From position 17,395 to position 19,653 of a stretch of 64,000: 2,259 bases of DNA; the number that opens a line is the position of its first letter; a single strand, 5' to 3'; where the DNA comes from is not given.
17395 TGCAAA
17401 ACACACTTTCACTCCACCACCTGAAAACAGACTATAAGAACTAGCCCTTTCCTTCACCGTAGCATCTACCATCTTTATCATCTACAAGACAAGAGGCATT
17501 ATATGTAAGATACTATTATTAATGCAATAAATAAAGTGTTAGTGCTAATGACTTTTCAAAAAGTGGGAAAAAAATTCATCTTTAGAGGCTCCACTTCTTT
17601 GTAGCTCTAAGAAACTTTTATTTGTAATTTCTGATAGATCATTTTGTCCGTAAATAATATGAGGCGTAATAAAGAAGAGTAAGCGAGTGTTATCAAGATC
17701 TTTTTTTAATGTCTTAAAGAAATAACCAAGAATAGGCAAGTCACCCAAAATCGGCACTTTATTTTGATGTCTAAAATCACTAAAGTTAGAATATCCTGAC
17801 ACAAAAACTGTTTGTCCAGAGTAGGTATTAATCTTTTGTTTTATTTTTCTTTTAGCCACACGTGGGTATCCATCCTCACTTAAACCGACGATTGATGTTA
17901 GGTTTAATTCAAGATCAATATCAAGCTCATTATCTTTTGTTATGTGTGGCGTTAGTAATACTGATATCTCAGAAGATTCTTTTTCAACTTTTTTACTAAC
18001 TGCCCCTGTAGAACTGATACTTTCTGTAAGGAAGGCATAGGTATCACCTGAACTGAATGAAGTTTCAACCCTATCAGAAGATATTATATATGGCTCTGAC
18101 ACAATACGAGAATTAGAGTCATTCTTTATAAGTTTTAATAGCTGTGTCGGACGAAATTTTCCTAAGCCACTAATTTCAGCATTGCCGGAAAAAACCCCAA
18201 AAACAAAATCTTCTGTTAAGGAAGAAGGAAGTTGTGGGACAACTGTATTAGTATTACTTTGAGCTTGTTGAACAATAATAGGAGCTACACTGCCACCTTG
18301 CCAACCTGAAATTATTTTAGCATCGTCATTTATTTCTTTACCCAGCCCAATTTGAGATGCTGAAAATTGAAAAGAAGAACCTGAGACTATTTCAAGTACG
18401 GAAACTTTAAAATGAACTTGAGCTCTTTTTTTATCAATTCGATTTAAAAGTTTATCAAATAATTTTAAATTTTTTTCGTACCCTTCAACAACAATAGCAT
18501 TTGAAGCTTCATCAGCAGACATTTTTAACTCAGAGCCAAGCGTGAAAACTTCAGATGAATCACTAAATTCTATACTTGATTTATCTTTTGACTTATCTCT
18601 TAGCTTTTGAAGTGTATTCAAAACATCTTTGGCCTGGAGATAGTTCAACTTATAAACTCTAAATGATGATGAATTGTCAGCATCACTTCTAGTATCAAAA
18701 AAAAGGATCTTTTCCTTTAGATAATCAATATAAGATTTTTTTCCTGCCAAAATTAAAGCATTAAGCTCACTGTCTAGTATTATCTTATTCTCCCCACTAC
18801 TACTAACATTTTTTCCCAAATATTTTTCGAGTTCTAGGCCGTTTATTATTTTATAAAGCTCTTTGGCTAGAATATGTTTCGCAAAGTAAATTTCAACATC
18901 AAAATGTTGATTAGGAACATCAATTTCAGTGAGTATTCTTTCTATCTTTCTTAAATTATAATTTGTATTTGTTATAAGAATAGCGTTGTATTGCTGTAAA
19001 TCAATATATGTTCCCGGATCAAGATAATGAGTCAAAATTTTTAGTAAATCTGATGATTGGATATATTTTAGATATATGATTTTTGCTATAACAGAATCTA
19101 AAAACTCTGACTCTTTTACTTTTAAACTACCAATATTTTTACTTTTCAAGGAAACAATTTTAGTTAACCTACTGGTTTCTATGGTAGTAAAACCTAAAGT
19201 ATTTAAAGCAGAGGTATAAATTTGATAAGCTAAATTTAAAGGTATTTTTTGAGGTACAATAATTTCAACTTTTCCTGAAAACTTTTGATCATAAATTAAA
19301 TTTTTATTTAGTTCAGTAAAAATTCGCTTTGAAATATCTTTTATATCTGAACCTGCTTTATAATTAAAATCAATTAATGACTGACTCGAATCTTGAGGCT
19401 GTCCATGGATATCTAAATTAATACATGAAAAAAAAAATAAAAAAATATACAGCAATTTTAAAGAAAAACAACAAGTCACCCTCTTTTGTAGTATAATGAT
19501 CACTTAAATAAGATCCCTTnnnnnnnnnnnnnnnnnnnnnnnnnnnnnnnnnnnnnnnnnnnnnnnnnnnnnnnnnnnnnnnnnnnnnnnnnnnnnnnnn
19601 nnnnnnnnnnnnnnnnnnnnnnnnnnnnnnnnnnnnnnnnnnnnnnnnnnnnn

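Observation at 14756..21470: T2SS operon with two tandem GspC paralogs followed by two tandem secretin paralogs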

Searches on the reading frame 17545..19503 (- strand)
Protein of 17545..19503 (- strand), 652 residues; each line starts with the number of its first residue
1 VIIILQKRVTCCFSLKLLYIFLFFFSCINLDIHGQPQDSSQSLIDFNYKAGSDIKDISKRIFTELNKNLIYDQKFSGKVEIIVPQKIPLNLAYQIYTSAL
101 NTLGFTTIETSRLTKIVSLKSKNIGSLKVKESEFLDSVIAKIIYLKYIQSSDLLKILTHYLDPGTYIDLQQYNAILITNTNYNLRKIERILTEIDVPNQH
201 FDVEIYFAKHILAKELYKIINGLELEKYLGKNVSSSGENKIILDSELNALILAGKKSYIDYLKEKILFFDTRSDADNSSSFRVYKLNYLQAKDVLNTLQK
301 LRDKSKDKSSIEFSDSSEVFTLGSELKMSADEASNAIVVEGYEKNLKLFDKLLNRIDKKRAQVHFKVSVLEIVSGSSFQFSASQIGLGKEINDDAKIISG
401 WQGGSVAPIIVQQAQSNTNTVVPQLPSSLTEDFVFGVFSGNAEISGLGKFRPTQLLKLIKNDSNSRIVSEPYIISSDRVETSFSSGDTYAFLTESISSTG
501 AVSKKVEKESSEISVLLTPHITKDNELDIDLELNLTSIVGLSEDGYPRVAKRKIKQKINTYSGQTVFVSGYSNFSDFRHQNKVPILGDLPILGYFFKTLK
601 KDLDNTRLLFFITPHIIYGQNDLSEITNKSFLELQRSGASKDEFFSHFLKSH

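Call 4: search_protein_families(library=pfam, proteins=[window:17545-19503:-], max_evalue=0.01)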
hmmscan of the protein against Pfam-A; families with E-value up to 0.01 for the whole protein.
window:17545-19503:- (652 aa): 4 families
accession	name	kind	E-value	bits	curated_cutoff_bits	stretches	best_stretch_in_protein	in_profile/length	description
PF00263.26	Secretin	-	6.2e-32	110.9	27.5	1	459-617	2-168/169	Bacterial type II and III secretion system protein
PF03958.22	Secretin_N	-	1.7e-21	76.6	28.2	2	282-362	2-69/69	Bacterial type II/III secretion system short domain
PF21305.2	type_II_gspD_N0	-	3.2e-11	43.3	27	1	52-116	6-71/71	GspD-like, N0 domain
PF09922.15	LiaF-like_C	-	0.0051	17.1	29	0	49-105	22-77/114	Cell wall-active antibiotics response LiaF, C-terminal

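Call 5: search_protein_families(library=ncbifam, proteins=[window:17545-19503:-], max_evalue=0.01)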
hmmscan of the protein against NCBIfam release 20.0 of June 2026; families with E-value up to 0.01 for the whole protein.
window:17545-19503:- (652 aa): 9 families
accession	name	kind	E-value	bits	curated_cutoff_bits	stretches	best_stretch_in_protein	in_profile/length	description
TIGR02517.1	type_II_gspD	equivalog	5.5e-75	253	351.35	1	52-627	6-600/600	type II secretion system secretin GspD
TIGR02515.1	IV_pilus_PilQ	subfamily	5.7e-38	131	284.35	1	282-617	100-427/428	type IV pilus secretin PilQ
TIGR02516.1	type_III_yscC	equivalog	2.3e-26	92.4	238.45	1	224-617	89-461/463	type III secretion system outer membrane ring subunit SctC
NF011873.0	PRK15346.1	equivalog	3.2e-16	59.1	524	2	458-613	335-490/499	EscC/YscC/HrcC family type III secretion system outer membrane ring protein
NF010083.0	PRK13568.1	equivalog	5e-15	55.2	554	1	460-617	260-417/419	DNA uptake porin HofQ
TIGR02519.1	pilus_MshL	equivalog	2.2e-13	49.9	250.2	1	331-617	4-290/290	pilus (MSHA type) biogenesis protein MshL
NF007851.2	PRK10560.1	exception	1e-11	44.3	598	1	466-617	258-409/412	DNA uptake porin HofQ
NF042912.1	Amuc_1098_fam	equivalog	4.9e-11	41.4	750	1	550-617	729-796/805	Amuc_1098 family type IV pilus outer membrane protein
NF040535.1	LiaF_C_term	equivalog_domain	0.00098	19.2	57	1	50-104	10-63/103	cell wall-active antibiotics response protein LiaF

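Call 10: find_homologous_proteins(query=window:17545-19503:-)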
Query window:17545-19503:- (652 aa): 17 proteins with E <= 0.001 among 8000 candidates.
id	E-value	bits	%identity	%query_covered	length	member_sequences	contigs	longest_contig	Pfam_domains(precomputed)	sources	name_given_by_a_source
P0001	0.0e+0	1386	100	99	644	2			PF21305.3,PF03958.23,PF00263.27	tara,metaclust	tara:strand:- start:1363 stop:3297 length:1935 start_codon:yes stop_codon:yes gene_type:complete|met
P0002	4.6e-34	136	24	85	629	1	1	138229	PF21305.3,PF03958.23,PF00263.27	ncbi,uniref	ncbi:type II secretion system secretin GspD [Parathalassolituus penaei]|uniref:type II secretion sys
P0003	7.0e-30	122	23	89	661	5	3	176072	PF21305.3,PF03958.23,PF00263.27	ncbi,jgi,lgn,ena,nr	ncbi:MAG: type II secretion system secretin GspD [Gammaproteobacteria bacterium]|nr:type II secretio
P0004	1.1e-12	66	20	76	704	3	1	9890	PF03958.23,PF00263.27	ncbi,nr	ncbi:MAG: Type II secretion system protein D precursor [Syntrophus sp. PtaU1.Bin208]|nr:MAG: Type II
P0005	2.6e-12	64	22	85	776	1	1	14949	PF21305.3,PF03958.23,PF00263.27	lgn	-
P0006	6.4e-12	63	24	48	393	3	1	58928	PF03958.23,PF00263.27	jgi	jgi:general secretion pathway protein D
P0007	8.5e-12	63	24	44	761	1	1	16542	PF03958.23,PF11741.14,PF00263.27,PF07660.20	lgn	-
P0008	2.0e-11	62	22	76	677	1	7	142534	PF03958.23,PF00263.27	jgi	jgi:general secretion pathway protein D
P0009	2.2e-11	61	22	76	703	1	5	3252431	PF03958.23,PF00263.27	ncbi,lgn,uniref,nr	ncbi:type II secretion system secretin GspD [Syntrophus buswellii]|uniref:type II secretion system s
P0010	2.8e-11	61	20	76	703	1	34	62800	PF03958.23,PF00263.27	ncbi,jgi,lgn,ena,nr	ncbi:MAG: type II secretion system secretin GspD [Syntrophus sp. (in: bacteria)]|nr:type II secretio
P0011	9.9e-11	59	26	27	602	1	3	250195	PF21305.3,PF03958.23,PF00263.27,PF07660.20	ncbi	-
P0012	1.1e-10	59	21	76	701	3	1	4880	PF03958.23,PF00263.27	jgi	-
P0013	4.5e-10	57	24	54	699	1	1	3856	PF21305.3,PF03958.23,PF11741.14,PF00263.27,PF07660.20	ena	-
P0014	4.5e-10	57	24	54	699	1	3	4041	PF21305.3,PF03958.23,PF11741.14,PF00263.27,PF07660.20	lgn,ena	-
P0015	1.5e-9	55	24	54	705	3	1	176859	PF21305.3,PF03958.23,PF11741.14,PF00263.27,PF07660.20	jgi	-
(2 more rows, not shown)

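Call 22: search_protein_representatives(protein=window:17545-19503:-)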
Query: 652 residues. Proteins with E-value up to 0.001 (for the whole library): 22265; up to 1e-10: 6708; up to 1e-30: 464. The best 150 are listed.
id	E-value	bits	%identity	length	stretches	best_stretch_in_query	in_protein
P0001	0.0e+00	1386.2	100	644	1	9-652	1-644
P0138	5.9e-98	345.6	34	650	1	4-626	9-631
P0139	4.5e-85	303.0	31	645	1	19-630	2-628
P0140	5.6e-82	292.8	30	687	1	37-630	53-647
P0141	2.7e-81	290.6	32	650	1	15-633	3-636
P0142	6.3e-79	282.8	32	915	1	40-633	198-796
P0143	6.7e-78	279.4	31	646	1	37-630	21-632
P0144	2.3e-77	277.6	32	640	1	39-626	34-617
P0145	4.6e-76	273.3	31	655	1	23-635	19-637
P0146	1.6e-73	264.9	29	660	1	34-627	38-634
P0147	4.4e-73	263.5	29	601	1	51-631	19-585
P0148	3.3e-72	260.6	28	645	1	39-632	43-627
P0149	9.2e-72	259.1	30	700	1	34-627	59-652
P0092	2.8e-71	257.5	29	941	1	39-633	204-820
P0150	3.1e-71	257.3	29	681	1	10-636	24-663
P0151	4.3e-71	256.9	24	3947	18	455-633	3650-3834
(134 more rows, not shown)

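Call 43: search_solved_structures(query=window:17545-19503:-, max_evalue=0.00001)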
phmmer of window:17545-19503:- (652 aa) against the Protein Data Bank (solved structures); distinct sequences matched with E-value up to 0.00001: 24.
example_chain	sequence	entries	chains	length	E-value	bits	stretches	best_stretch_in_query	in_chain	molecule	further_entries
5zdh_A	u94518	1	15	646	9.1e-39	136.9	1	47-619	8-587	Type II secretion system protein D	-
5wq8_A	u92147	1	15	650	1.9e-35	125.9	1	50-630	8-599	Type II secretion system protein D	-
5wq9_A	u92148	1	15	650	1.3e-34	123.2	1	50-630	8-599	Type II secretion system protein D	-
6i1y_A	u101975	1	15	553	1.6e-32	116.3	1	136-631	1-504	General secretion pathway protein GspD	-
5wln_G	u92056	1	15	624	5.8e-32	114.4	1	51-635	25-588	Type II secretion system protein D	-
6i1x_A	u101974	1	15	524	8.1e-32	113.9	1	150-631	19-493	Type II secretion system protein D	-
5wq7_A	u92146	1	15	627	4.7e-31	111.4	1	51-627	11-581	Putative type II secretion system protein D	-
6hcg_A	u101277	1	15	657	5.1e-28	101.4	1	50-629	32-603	Type II secretion system protein D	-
5w68_A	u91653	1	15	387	7.9e-24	87.5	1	282-619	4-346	Putative type II secretion protein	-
9k8v_A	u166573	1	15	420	2e-21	79.6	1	282-629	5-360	General secretion pathway protein D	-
9sh1_A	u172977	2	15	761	1.2e-16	63.9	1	329-617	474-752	Type IV pilus biogenesis and competence protein PilQ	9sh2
4av2_A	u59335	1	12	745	1.2e-16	63.9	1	328-617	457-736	TYPE IV PILUS BIOGENESIS AND COMPETENCE PROTEIN PILQ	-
6w6m_A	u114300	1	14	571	9.9e-16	60.8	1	320-617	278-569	Type IV pilus secretin PilQ family protein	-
6ve2_A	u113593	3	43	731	6.4e-15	58.1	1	456-620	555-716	Fimbrial assembly protein PilQ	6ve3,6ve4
9x0w_A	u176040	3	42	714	6.4e-15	58.1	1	456-620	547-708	Fimbrial assembly protein PilQ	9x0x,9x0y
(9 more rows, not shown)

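Call 52: predict_structure(alignment_id=A3)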
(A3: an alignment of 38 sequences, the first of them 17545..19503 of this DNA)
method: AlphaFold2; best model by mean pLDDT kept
length: 652 residues; sequences in the alignment: 38
mean_pLDDT: 74.1   pTM: 0.48
mean pLDDT of the five models: 74.1, 72.6, 72.3, 72.3, 71.8
residues with pLDDT >= 90: 106; 70-90: 356; 50-70: 94; < 50: 96
segments of 3 or more residues with pLDDT < 50: 1-3, 29-39, 122-135, 230-236, 376-432
pLDDT, mean of each block of 10 residues (from residue 1): 49 62 60 41 85 90 90 87 89 90 85 83 42 56 86 82 82 86 82 72 82 86 62 53 83 83 86 64 92 91 73 55 82 94 88 89 92 56 28 33 27 32 35 54 56 71 81 92 87 81 86 93 89 85 78 86 81 72 84 84 78 92 86 71 69 49
secondary structure, 60 per line:
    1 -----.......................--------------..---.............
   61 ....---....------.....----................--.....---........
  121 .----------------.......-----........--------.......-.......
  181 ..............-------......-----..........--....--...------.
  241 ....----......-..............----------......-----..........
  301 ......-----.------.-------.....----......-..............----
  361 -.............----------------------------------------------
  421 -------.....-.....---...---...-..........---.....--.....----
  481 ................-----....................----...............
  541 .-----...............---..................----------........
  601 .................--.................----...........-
elements in order: H6-28 E48-53 H54-64 E68-71 E78-82 H89-102 E105-109 E113-118 E138-144 H150-157 E166-169 E174-180 H181-194 E202-207 H213-222 H225-228 E240-244 E249-254 H256-269 E280-285 H291-306 E327-331 E336-341 H343-356 E362-374 H428-432 E434-438 E442-444 E448-450 H452-461 E465-469 E472-476 E481-496 E502-521 E526-541 E547-561 E565-582 H593-596 E597-617 H620-636 H641-651

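Call 56: fold_search(model_id=the predicted structure, library=pdb)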
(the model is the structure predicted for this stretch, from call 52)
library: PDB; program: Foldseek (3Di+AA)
matches with E <= 10: 612; with E <= 0.001: 51
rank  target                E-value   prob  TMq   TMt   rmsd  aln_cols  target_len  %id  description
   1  6hcg_A                1.7e-27  1.00  0.29  0.32  42.7       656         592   18  Klebsiella pneumoniae type II secretion system outer membrane complex. PulD, PulS and PulC HR domain. (released 2019-11-27)
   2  5zdh_A                7.9e-23  1.00  0.29  0.36  30.3       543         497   17  CryoEM structure of ETEC Pilotin-Secretin AspS-GspD complex (released 2018-04-18)
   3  6i1y_A                1.8e-22  1.00  0.28  0.35  30.5       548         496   18  Vibrio vulnificus EpsD (released 2019-04-10)
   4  6i1x_A                4.4e-22  1.00  0.30  0.38  26.7       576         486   19  Aeromonas hydrophila ExeD (released 2019-04-10)
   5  5wq9_A                1.9e-21  1.00  0.27  0.35  32.6       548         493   19  CryoEM structure of type II secretion system secretin GspD G453A mutant in Vibrio cholerae (released 2016-12-28)
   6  5wq8_A                3.5e-21  1.00  0.28  0.35  32.3       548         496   19  CryoEM structure of type II secretion system secretin GspD in Vibrio cholerae (released 2016-12-28)
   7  5wq7_A                7.0e-21  1.00  0.28  0.37  29.6       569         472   16  CryoEM structure of type II secretion system secretin GspD in E.coli K12 (released 2016-12-28)
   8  7ah9_5G               2.4e-20  1.00  0.20  0.25  38.2       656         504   12  Substrate-engaged type 3 secretion system needle complex from Salmonella enterica typhimurium - SpaR state 1 (released 2021-03-17)
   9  7ah9_5J               5.6e-20  1.00  0.20  0.25  37.4       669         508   11  Substrate-engaged type 3 secretion system needle complex from Salmonella enterica typhimurium - SpaR state 1 (released 2021-03-17)
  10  6q14_A                6.9e-20  1.00  0.26  0.33  35.0       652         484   12  Structure of the Salmonella SPI-1 injectisome NC-base (released 2019-10-23)
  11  6q14_B                7.6e-20  1.00  0.26  0.33  35.4       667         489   12  Structure of the Salmonella SPI-1 injectisome NC-base (released 2019-10-23)
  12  7ah9_5C               1.2e-19  1.00  0.20  0.25  38.5       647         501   11  Substrate-engaged type 3 secretion system needle complex from Salmonella enterica typhimurium - SpaR state 1 (released 2021-03-17)
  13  7ah9_5N               2.0e-19  1.00  0.22  0.28  37.6       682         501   11  Substrate-engaged type 3 secretion system needle complex from Salmonella enterica typhimurium - SpaR state 1 (released 2021-03-17)
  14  7ah9_5E               2.3e-19  1.00  0.21  0.26  37.4       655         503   11  Substrate-engaged type 3 secretion system needle complex from Salmonella enterica typhimurium - SpaR state 1 (released 2021-03-17)
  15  7ah9_5M               2.6e-19  1.00  0.19  0.24  37.9       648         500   12  Substrate-engaged type 3 secretion system needle complex from Salmonella enterica typhimurium - SpaR state 1 (released 2021-03-17)
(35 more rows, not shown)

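Call 57: find_encoding_contigs(protein=P0001, flank=3000, max_places=3)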
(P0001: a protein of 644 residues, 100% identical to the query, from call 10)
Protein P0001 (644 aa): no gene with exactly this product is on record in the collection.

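Call 69: search_protein_families(library=pfam, proteins=[P0151], max_evalue=0.001)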
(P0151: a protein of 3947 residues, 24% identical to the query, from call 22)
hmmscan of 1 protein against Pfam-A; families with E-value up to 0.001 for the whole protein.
P0151 (3947 aa): 6 families
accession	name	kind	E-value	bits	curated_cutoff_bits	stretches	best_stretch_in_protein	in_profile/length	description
PF03958.22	Secretin_N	-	0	1496.7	28.2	40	3303-3394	2-65/69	Bacterial type II/III secretion system short domain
PF00263.26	Secretin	-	4.2e-49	166.8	27.5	1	3653-3819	1-169/169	Bacterial type II and III secretion system protein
PF14611.13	KH_SLS1_1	-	1.8e-19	70.1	24.1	0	3027-3062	32-65/69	SLS1 protein first KH domain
PF24471.1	KH_DEAH11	-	1.7e-08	34.4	27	0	3027-3063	31-67/70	DEAH11-like, KH-domain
PF23253.1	KH_PARP14_6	-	1.7e-06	28.4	27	0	247-277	35-65/68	PARP14, sixth type I KH domain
PF02758.22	PYRIN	-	2.4e-06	28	22.9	0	1951-1995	10-52/76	PAAD/DAPIN/Pyrin domain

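Call 72: find_encoding_contigs(protein=P0138, flank=8000, max_places=2)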
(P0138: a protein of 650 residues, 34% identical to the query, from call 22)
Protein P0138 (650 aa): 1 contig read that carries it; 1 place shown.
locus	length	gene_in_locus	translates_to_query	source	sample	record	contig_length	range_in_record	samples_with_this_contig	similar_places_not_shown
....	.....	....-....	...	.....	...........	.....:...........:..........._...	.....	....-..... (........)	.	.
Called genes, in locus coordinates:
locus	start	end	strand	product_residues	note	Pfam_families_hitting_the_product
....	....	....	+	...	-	-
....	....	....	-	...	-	-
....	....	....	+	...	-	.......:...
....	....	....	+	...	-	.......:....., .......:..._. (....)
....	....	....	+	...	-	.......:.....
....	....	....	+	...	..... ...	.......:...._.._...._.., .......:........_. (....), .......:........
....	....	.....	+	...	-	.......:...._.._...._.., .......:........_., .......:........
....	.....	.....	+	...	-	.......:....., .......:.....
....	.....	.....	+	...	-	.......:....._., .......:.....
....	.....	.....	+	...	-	-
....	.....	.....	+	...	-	-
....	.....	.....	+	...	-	-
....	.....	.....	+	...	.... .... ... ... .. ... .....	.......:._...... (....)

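Call 73: find_encoding_contigs(protein=P0139, flank=6000, max_places=1)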
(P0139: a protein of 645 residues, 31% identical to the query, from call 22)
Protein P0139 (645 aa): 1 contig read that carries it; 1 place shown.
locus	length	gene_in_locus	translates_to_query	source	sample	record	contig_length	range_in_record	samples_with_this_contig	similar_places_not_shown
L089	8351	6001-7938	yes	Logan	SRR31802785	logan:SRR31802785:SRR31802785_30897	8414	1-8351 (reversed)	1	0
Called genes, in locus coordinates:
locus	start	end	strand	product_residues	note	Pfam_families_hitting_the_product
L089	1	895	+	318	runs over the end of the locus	?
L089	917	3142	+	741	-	PF05893:LuxC (weak)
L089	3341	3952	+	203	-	PF01202:SKI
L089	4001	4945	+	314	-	PF11356:T2SSC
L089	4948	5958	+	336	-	PF11356:T2SSC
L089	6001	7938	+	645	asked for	PF21305:type_II_gspD_N0, PF03958:Secretin_N, PF00263:Secretin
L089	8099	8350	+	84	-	?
